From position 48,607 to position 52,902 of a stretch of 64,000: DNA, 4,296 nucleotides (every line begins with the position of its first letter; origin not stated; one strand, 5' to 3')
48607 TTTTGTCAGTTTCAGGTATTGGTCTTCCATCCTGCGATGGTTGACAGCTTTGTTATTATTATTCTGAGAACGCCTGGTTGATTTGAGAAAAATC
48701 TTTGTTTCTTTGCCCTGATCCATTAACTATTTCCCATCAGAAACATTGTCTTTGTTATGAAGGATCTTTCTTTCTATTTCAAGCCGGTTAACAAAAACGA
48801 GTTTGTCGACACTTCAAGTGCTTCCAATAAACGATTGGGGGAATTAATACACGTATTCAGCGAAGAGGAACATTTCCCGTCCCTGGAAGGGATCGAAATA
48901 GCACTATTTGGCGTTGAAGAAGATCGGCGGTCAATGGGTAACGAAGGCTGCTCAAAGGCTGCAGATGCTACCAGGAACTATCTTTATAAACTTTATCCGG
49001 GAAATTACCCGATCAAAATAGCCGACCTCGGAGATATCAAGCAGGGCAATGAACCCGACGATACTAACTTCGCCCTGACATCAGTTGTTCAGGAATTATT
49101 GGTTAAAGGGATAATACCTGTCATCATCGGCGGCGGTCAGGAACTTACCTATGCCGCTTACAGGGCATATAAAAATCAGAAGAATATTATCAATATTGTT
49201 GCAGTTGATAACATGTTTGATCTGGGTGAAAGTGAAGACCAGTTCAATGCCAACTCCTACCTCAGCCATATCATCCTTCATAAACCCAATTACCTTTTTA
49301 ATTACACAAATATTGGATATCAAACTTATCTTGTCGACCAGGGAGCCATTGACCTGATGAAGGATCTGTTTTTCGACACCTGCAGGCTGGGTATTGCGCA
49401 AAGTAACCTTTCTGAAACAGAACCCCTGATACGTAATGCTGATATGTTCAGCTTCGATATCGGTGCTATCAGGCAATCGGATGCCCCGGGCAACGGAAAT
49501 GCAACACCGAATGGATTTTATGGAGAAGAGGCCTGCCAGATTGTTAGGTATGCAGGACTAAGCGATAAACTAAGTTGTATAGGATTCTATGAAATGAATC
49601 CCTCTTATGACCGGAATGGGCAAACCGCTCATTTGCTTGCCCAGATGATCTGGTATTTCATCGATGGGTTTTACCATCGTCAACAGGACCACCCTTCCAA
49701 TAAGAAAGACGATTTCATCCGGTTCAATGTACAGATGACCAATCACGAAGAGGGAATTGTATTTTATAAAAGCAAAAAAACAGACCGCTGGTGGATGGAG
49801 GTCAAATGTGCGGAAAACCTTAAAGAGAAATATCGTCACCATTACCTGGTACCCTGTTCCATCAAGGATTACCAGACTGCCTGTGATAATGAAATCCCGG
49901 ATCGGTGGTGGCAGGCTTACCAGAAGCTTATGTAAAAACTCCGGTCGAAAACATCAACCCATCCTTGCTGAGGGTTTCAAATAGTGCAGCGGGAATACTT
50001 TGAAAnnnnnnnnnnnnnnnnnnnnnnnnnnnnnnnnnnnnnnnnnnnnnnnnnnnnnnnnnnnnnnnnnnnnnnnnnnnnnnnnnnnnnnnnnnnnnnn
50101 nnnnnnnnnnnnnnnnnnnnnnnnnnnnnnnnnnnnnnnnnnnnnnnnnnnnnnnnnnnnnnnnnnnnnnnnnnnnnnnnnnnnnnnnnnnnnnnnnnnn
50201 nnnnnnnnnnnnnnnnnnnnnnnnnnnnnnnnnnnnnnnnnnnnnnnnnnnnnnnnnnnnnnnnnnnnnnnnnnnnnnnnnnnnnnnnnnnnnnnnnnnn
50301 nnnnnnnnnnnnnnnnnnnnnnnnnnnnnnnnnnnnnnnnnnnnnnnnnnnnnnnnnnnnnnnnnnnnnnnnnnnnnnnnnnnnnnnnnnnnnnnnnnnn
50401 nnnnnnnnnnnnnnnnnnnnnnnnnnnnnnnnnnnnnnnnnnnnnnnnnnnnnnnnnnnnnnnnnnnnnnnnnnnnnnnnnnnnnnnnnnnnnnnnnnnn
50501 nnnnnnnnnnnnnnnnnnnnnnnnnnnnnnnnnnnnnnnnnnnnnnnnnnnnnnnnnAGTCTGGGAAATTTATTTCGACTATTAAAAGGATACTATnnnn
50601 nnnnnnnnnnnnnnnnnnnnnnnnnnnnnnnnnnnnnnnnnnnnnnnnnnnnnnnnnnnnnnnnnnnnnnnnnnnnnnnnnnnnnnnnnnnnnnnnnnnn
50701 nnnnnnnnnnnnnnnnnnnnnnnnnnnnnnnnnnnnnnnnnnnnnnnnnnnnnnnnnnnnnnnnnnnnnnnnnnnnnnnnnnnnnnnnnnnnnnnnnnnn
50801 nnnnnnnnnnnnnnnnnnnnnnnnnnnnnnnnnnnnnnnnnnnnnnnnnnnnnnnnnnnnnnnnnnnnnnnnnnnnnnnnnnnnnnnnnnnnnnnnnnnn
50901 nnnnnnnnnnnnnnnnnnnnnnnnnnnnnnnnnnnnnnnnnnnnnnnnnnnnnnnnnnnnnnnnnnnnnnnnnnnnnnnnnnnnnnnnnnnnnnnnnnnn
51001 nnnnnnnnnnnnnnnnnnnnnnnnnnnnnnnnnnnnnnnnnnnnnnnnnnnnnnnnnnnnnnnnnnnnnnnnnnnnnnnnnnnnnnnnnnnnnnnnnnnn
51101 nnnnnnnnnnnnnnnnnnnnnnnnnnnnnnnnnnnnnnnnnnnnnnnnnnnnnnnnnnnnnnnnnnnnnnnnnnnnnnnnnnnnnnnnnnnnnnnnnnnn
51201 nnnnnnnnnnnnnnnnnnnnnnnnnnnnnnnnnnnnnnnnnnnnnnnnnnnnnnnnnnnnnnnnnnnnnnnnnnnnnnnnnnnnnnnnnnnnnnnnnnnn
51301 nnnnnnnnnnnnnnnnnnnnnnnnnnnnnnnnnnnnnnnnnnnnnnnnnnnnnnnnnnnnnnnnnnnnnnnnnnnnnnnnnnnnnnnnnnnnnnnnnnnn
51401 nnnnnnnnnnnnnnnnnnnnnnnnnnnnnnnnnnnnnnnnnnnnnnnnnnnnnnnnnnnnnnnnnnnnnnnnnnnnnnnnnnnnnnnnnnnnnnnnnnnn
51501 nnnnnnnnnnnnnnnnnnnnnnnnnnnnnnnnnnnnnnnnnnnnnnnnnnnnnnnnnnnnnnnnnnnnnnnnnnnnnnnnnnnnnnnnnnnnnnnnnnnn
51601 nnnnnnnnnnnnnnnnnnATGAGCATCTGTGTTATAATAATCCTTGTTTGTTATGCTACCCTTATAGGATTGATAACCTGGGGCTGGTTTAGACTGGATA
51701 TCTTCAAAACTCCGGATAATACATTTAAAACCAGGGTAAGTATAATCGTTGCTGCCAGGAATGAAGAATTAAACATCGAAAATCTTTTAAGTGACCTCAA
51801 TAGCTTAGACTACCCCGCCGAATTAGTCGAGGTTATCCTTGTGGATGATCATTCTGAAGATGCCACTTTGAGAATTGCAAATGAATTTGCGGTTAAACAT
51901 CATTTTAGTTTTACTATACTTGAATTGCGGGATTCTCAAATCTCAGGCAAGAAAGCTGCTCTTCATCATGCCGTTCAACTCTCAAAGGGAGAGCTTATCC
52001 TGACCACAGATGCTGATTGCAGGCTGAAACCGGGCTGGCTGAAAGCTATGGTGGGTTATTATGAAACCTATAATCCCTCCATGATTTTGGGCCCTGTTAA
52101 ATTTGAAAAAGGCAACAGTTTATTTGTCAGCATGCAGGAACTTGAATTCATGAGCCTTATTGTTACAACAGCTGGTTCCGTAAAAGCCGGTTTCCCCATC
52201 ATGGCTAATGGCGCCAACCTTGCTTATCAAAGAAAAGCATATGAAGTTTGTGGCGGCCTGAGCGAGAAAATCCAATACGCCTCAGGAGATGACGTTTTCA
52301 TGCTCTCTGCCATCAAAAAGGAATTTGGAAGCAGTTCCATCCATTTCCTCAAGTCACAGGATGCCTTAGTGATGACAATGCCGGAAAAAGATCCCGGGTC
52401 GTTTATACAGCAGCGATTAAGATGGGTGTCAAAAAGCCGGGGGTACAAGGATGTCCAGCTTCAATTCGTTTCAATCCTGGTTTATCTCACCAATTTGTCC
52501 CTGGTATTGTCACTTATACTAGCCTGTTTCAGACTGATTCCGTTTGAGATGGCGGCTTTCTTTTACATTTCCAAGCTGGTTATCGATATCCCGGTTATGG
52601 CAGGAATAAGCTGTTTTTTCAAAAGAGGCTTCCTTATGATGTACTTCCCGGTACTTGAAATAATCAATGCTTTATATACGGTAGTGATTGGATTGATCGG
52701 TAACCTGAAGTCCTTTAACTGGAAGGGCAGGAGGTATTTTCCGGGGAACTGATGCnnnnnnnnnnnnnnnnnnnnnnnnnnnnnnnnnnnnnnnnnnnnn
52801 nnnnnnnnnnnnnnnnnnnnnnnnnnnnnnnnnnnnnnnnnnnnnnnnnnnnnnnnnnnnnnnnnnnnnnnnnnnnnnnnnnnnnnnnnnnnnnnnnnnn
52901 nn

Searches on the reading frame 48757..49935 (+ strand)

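Call 56: search_protein_families(library=ncbifam, proteins=[window:48757-49935:+], max_evalue=0.0001)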
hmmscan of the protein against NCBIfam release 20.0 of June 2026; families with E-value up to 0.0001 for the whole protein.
window:48757-49935:+ (392 aa): 4 families
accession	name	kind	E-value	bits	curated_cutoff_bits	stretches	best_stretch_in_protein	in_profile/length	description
TIGR01227.1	hutG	equivalog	1.9e-27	96.3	229.15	1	42-302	31-306/307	formimidoylglutamase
TIGR01230.1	agmatinase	equivalog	5.5e-10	39.3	174.3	1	86-299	60-270/275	agmatinase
NF002564.0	PRK02190.1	subfamily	1.5e-09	37.5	302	1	84-304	81-300/307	agmatinase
NF010347.0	PRK13775.1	equivalog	5.7e-09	35.7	381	1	40-303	43-325/331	formimidoylglutamase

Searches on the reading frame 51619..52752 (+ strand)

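Call 56: search_protein_families(library=ncbifam, proteins=[window:51619-52752:+], max_evalue=0.0001)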
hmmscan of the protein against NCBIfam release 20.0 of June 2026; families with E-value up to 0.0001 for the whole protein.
window:51619-52752:+ (377 aa): 18 families
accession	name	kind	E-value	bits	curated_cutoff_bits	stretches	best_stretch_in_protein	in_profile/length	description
TIGR03937.1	PgaC_IcaA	equivalog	7.9e-19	67.9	422.3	1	29-324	36-317/407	poly-beta-1,6-N-acetyl-D-glucosamine synthase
TIGR03965.1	mycofact_glyco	equivalog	1.2e-18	67.2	280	1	37-226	73-259/467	mycofactocin biosynthesis glycosyltransferase MftF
NF041875.1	EPS_EpsD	equivalog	4.1e-15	56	370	1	40-219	1-178/325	exopolysaccharide biosynthesis glycosyltransferase EpsD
TIGR03469.1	HpnB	hypoth_equivalog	6.4e-15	55.1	379.25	1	36-235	42-249/386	hopene-associated glycosyltransferase HpnB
TIGR04283.1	glyco_like_mftF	equivalog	2.5e-11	43.6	182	1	40-166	1-115/221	TIGR04283 family arsenosugar biosynthesis glycosyltransferase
TIGR03111.1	glyc2_xrt_Gpos1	hypoth_equivalog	1.1e-10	40.9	363.95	1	15-151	26-159/439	TIGR03111 family XrtG-associated glycosyltransferase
NF041865.1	EpsU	equivalog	2.2e-10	40.1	700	1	35-144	36-143/394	exopolysaccharide biosynthesis GT2 family glycosyltransferase EpsU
NF010496.0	PRK13915.1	equivalog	7e-10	38.5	262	1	36-145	29-139/307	glucosyl-3-phosphoglycerate synthase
NF045692.1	OglycostaseCruG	equivalog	7.4e-10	38.3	600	1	32-233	35-239/386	2'-O-glycosyltransferase CruG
TIGR04242.1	nodulat_NodC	equivalog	1.3e-08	34.2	550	1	37-143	47-151/395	chitooligosaccharide synthase NodC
NF047588.1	GlcsyltransPgfSStrep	equivalog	2e-07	30.5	500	1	39-150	2-113/308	glycosyltransferase PgfS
NF007482.0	PRK10073.1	equivalog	7.7e-07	28.4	423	1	37-142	5-104/334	glycosyltransferase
NF038302.1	EPS_HpsE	equivalog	3.7e-06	26.1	300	1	40-151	3-114/307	hormogonium polysaccharide biosynthesis glycosyltransferase HpsE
NF007986.1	PRK10714.1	equivalog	6.7e-06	25.3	529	1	39-196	7-161/316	undecaprenyl-phosphate 4-deoxy-4-formamido-L-arabinose transferase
TIGR03030.1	CelA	equivalog_domain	8.4e-06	24.1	699.1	1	39-150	132-255/714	UDP-forming cellulose synthase catalytic subunit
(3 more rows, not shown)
